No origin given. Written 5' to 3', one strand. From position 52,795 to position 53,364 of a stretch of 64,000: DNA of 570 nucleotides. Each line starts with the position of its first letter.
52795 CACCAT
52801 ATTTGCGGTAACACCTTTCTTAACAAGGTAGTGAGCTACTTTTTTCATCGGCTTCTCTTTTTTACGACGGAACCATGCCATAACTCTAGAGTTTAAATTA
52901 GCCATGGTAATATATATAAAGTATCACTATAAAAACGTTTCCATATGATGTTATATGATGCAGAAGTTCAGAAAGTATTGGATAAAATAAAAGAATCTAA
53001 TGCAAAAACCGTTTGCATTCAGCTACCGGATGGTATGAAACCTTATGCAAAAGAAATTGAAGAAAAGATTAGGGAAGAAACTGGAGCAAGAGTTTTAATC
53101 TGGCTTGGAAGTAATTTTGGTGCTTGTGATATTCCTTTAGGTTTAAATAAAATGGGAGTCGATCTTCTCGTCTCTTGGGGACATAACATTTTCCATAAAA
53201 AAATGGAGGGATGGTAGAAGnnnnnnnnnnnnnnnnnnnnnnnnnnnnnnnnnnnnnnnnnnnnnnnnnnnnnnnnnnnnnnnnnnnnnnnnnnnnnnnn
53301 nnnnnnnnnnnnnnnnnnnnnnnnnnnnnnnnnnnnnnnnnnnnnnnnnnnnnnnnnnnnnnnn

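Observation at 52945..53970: Dph2 split by a single in-frame TAG with an immediate downstream ATG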

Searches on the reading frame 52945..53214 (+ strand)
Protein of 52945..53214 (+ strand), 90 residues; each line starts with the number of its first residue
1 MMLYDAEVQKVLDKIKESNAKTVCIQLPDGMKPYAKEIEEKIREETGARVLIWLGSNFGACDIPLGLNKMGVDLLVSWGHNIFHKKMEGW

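Call 6: search_protein_families(library=pfam, proteins=[window:52945-53214:+], max_evalue=0.01)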
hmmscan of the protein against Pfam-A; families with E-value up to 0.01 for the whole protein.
window:52945-53214:+ (90 aa): 1 family
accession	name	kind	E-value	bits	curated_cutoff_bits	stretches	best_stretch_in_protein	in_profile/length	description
PF01866.22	Diphthamide_syn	-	4.1e-10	40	33.2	1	27-84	1-58/302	Putative diphthamide synthesis protein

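Call 7: search_protein_families(library=ncbifam, proteins=[window:52945-53214:+], max_evalue=0.01)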
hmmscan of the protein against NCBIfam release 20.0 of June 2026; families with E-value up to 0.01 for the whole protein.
window:52945-53214:+ (90 aa): 2 families
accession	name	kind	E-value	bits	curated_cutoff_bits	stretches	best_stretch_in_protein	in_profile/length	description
TIGR00322.1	diphth2_R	domain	9.2e-19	68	35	1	4-84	1-83/320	diphthamide biosynthesis enzyme Dph1/Dph2 domain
TIGR03682.1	arCOG04112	equivalog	4.5e-15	55.7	202.8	1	19-85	1-66/308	diphthamide biosynthesis enzyme Dph2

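Call 17: find_homologous_proteins(query=window:52945-53214:+, max_evalue=0.001)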
Query window:52945-53214:+ (90 aa): 571 proteins with E <= 0.001 among 572 candidates; the best 120 are listed.
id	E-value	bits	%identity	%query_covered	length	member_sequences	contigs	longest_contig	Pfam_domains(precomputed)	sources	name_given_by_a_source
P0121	3.3e-54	199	100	99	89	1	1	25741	PF01866.23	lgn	-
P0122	1.9e-52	193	96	100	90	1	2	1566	PF01866.23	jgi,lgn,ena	-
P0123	5.1e-50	185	91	100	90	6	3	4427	PF01866.23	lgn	-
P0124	9.8e-50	184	90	100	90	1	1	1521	PF01866.23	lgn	-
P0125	1.4e-46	174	84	100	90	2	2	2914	PF01866.23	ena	-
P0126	2.7e-44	167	81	100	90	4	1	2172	PF01866.23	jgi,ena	-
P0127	1.8e-43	164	78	100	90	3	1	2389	PF01866.23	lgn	-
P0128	9.6e-43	162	78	100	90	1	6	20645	PF01866.23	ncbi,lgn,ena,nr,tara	ncbi:TPA: hypothetical protein HA278_01905 [Candidatus Woesearchaeota archaeon]|nr:hypothetical prot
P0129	1.7e-42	161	80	100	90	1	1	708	PF01866.23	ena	-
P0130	2.7e-42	160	77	100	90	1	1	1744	PF01866.23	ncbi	-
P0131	4.2e-42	160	81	100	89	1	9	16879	PF01866.23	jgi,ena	-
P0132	4.3e-42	160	80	100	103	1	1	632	PF01866.23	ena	-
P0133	4.6e-42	160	78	100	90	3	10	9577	PF01866.23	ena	-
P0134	4.6e-42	160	80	98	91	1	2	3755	PF01866.23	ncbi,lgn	-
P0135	4.7e-42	160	78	100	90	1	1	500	PF01866.23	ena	-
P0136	6.3e-42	159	76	100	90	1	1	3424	PF01866.23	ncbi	-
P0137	7.1e-42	159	79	100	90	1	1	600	PF01866.23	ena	-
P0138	7.1e-42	159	78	100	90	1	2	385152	PF01866.23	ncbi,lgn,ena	-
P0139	9.5e-42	159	77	100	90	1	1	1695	PF01866.23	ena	-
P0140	1.3e-41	158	78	100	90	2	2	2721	PF01866.23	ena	-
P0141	1.4e-41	158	76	100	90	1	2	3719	PF01866.23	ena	-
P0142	1.6e-41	158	80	100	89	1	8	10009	PF01866.23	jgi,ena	-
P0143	1.7e-41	158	77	100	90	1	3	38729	PF01866.23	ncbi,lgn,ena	-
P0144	2.2e-41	158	73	100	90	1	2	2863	PF01866.23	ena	-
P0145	2.5e-41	157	79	100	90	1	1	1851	PF01866.23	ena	-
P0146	3.3e-41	157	76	100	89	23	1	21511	PF01866.23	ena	-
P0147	5.1e-41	156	76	100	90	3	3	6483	PF01866.23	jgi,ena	-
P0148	5.8e-41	156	77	100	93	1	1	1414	PF01866.23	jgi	jgi:diphthamide biosynthesis enzyme Dph1/Dph2-like protein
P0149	6.8e-41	156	78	99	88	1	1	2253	PF01866.23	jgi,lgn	-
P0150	7.3e-41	156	73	100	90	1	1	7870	PF01866.23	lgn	-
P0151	8.9e-41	156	76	100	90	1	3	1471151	PF01866.23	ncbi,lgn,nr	ncbi:diphthamide synthesis protein [Candidatus Woesearchaeota archaeon]|nr:diphthamide synthesis pro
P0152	8.9e-41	156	77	100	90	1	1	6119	PF01866.23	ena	-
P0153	9.6e-41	156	76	100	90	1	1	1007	PF01866.23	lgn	-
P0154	9.8e-41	155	76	100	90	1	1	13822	PF01866.23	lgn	-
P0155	9.8e-41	155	74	100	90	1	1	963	PF01866.23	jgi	jgi:diphthamide biosynthesis enzyme Dph1/Dph2-like protein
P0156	1.0e-40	155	76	100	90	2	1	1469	PF01866.23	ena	-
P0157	1.2e-40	155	77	100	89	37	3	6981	PF01866.23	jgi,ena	-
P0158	1.2e-40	155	74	100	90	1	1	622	PF01866.23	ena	-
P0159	1.4e-40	155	76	100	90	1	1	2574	PF01866.23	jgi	jgi:diphthamide biosynthesis enzyme Dph1/Dph2-like protein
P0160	1.6e-40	155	78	100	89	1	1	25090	PF01866.23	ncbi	-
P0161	2.3e-40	154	79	100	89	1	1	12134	PF01866.23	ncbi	-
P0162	2.5e-40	154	74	100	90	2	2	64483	PF01866.23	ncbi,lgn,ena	-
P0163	2.7e-40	154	74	100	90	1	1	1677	PF01866.23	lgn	-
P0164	2.7e-40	154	74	100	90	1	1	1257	PF01866.23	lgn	-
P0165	2.9e-40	154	79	100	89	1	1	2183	PF01866.23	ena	-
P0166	3.3e-40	154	74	100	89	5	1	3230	PF01866.23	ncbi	-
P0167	3.4e-40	154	79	100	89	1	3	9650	PF01866.23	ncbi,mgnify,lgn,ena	ncbi:MAG: diphthamide synthesis protein [Nanoarchaeota archaeon]|mgnify:CR=1 FL=1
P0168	3.6e-40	154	74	100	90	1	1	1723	PF01866.23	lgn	-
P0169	3.6e-40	154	76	100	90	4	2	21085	PF01866.23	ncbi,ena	-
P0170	3.7e-40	154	76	100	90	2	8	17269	PF01866.23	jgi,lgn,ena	-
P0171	3.9e-40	154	76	100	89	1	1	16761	PF01866.23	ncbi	-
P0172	4.7e-40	153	76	100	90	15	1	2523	PF01866.23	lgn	-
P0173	4.9e-40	153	74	100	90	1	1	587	PF01866.23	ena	-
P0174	5.0e-40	153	74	100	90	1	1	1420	PF01866.23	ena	-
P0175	6.0e-40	153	74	100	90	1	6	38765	PF01866.23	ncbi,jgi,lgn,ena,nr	ncbi:MAG TPA: diphthamide synthesis protein [Candidatus Nanoarchaeia archaeon]|nr:diphthamide synthe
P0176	8.1e-40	153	77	100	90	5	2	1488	PF01866.23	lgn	-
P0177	8.1e-40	153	73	100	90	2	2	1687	PF01866.23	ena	-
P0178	8.1e-40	153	74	100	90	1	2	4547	PF01866.23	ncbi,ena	-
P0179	9.6e-40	152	77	100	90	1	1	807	PF01866.23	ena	-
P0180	1.0e-39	152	76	100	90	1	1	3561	PF01866.23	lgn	-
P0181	1.3e-39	152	77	100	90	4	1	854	PF01866.23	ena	-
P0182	1.3e-39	152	71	100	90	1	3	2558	PF01866.23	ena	-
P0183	1.3e-39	152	72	100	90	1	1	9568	PF01866.23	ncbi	-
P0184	1.4e-39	152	73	100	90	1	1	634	PF01866.23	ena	-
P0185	1.7e-39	152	77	100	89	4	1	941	PF01866.23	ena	-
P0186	1.8e-39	151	76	99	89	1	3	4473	PF01866.23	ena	-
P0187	1.9e-39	151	76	100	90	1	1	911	PF01866.23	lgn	-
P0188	2.1e-39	151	78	96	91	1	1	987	PF01866.23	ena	-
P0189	2.2e-39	151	73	100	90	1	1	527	PF01866.23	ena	-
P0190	2.4e-39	151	76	100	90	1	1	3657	PF01866.23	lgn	-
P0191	2.4e-39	151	72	100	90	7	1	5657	PF01866.23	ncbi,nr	ncbi:diphthamide synthesis protein [Candidatus Woesearchaeota archaeon]|nr:diphthamide synthesis pro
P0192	2.5e-39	151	74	100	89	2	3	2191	PF01866.23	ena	-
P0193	3.1e-39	151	76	100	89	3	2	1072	PF01866.23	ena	-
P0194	3.2e-39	151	73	100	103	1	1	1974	PF01866.23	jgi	jgi:diphthamide biosynthesis enzyme Dph1/Dph2-like protein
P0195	4.1e-39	150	73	100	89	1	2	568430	PF01866.23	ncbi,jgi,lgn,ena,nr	ncbi:hypothetical protein COV20_03175 [Candidatus Woesearchaeota archaeon CG10_big_fil_rev_8_21_14_0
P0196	5.2e-39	150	73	100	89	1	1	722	PF01866.23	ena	-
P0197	5.3e-39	150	77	100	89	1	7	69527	PF01866.23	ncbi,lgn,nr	ncbi:diphthamide synthesis protein [Candidatus Woesearchaeota archaeon]|nr:diphthamide synthesis pro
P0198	6.1e-39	150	77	100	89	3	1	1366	PF01866.23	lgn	-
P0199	7.0e-39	150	72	100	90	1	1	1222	PF01866.23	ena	-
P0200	7.1e-39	150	73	100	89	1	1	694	PF01866.23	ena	-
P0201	7.7e-39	149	77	96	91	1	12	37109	PF01866.23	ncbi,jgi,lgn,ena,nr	ncbi:diphthamide synthesis protein [Candidatus Woesearchaeota archaeon]|nr:diphthamide synthesis pro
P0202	8.9e-39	149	76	100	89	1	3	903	PF01866.23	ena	-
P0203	9.8e-39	149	71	100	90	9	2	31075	PF01866.23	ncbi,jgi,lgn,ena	-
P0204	9.9e-39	149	74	100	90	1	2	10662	PF01866.23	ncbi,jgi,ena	-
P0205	1.0e-38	149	72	100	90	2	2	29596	PF01866.23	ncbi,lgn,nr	ncbi:diphthamide synthesis protein [Candidatus Woesearchaeota archaeon]|nr:diphthamide synthesis pro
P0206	1.0e-38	149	72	100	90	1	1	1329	PF01866.23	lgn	-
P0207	1.2e-38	149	72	100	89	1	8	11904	PF01866.23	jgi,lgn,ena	-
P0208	1.6e-38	148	74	100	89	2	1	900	PF01866.23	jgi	-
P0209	1.8e-38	148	73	100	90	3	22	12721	PF01866.23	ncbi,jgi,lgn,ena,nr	ncbi:MAG: hypothetical protein A3B17_01685 [Candidatus Yanofskybacteria bacterium RIFCSPLOWO2_01_FUL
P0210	1.9e-38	148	73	100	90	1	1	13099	PF01866.23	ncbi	-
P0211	2.0e-38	148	73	100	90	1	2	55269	PF01866.23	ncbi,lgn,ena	ncbi:MAG: diphthamide synthesis protein [Nanoarchaeota archaeon]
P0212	2.6e-38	148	76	92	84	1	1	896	PF01866.23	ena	-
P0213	2.6e-38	148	74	99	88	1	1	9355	PF01866.23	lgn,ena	-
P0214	2.9e-38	148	72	100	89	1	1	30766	PF01866.23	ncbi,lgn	-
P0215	2.9e-38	148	72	100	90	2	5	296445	PF01866.23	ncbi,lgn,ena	-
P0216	2.9e-38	148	73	100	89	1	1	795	PF01866.23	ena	-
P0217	3.1e-38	147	73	100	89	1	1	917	PF01866.23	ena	-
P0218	4.2e-38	147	71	100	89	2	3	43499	PF01866.23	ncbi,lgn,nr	ncbi:diphthamide synthesis protein [Candidatus Woesearchaeota archaeon]|nr:diphthamide synthesis pro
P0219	4.7e-38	147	73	100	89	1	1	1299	PF01866.23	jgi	jgi:2-(3-amino-3-carboxypropyl)histidine synthase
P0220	4.9e-38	147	71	100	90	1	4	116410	PF01866.23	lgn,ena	-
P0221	4.9e-38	147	73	100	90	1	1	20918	PF01866.23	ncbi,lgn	-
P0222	5.0e-38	147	71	100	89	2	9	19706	PF01866.23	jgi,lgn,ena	-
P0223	5.1e-38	147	71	100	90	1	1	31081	PF01866.23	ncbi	-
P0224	5.1e-38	147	70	100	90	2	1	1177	PF01866.23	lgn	-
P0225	5.9e-38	147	73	100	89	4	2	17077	PF01866.23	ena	-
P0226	7.1e-38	146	71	100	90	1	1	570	PF01866.23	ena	-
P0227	7.1e-38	146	77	100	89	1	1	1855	PF01866.23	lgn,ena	-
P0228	7.5e-38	146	76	96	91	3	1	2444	PF01866.23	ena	-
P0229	7.5e-38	146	75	98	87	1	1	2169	PF01866.23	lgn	-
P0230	9.0e-38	146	74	100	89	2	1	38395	PF01866.23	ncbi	-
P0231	9.9e-38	146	71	100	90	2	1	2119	PF01866.23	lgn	-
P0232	1.1e-37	146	74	98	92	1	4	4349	PF01866.23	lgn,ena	-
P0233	1.2e-37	146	72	100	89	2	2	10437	PF01866.23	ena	-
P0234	1.4e-37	145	71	100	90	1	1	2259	PF01866.23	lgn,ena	-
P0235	1.4e-37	145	71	100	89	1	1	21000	PF01866.23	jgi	jgi:2-(3-amino-3-carboxypropyl)histidine synthase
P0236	1.5e-37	145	72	100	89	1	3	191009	PF01866.23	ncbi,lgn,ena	-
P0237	1.5e-37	145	71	100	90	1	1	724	PF01866.23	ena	-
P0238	1.8e-37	145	71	100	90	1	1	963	PF01866.23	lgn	-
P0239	1.9e-37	145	72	99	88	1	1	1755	PF01866.23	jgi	jgi:diphthamide biosynthesis enzyme Dph1/Dph2-like protein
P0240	2.2e-37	145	74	100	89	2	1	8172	PF01866.23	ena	-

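Call 36: find_encoding_contigs(protein=P0122, flank=1500, max_places=4)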
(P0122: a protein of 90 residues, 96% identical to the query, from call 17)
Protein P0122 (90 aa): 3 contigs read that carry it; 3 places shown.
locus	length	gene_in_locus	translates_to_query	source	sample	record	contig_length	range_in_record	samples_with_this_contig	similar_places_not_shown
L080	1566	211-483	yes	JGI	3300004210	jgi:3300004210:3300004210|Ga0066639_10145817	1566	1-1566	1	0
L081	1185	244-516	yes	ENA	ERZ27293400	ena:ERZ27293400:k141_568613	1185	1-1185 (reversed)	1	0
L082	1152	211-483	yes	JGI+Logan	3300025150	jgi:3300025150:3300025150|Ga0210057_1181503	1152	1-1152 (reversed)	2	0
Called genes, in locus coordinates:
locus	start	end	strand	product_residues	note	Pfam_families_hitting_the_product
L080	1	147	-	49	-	?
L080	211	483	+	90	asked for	PF01866:Diphthamide_syn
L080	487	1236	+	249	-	PF01866:Diphthamide_syn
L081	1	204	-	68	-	?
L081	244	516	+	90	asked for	PF01866:Diphthamide_syn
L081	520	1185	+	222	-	?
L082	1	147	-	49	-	?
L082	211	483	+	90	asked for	PF01866:Diphthamide_syn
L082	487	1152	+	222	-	?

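Call 37: find_encoding_contigs(protein=P0123, flank=1500, max_places=4)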
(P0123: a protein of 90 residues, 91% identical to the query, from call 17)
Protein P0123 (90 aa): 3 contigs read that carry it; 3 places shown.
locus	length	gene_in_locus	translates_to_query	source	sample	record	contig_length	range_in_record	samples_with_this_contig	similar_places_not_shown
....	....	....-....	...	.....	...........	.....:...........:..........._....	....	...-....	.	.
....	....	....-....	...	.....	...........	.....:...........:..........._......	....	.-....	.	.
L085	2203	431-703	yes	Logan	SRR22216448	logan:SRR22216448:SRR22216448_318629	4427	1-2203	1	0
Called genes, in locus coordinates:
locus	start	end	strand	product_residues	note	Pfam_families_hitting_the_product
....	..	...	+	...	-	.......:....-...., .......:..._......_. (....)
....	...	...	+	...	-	-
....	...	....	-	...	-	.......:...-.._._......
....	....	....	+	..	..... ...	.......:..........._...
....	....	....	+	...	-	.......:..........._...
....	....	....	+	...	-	-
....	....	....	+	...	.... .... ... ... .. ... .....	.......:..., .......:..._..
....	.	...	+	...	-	?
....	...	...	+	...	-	-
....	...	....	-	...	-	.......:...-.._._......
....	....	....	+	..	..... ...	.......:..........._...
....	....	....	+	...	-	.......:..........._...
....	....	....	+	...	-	-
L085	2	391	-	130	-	?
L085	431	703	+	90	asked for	PF01866:Diphthamide_syn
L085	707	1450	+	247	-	PF01866:Diphthamide_syn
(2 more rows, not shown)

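Call 38: find_encoding_contigs(protein=P0124, flank=1500, max_places=4)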
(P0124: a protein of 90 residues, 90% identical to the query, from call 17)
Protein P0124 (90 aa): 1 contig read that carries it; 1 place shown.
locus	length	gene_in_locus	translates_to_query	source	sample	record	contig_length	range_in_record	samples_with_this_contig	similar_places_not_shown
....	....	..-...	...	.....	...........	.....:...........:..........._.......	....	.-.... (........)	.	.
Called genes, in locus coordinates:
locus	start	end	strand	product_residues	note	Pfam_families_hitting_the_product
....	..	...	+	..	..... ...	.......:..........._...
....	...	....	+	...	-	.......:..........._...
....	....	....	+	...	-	?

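Call 50: predict_structure(alignment_id=A2)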
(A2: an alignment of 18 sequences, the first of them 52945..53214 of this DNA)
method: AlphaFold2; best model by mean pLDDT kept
length: 90 residues; sequences in the alignment: 18
mean_pLDDT: 82.7   pTM: 0.73
mean pLDDT of the five models: 82.7, 81.2, 78.4, 74.9, 74.0
residues with pLDDT >= 90: 34; 70-90: 39; 50-70: 17; < 50: 0
segments of 3 or more residues with pLDDT < 50: none
pLDDT, mean of each block of 10 residues (from residue 1): 81 91 89 92 94 71 71 85 69
secondary structure, 60 per line:
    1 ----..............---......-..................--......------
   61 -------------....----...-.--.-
elements in order: H5-18 E22-27 H29-46 E49-54 E74-77 E82-84
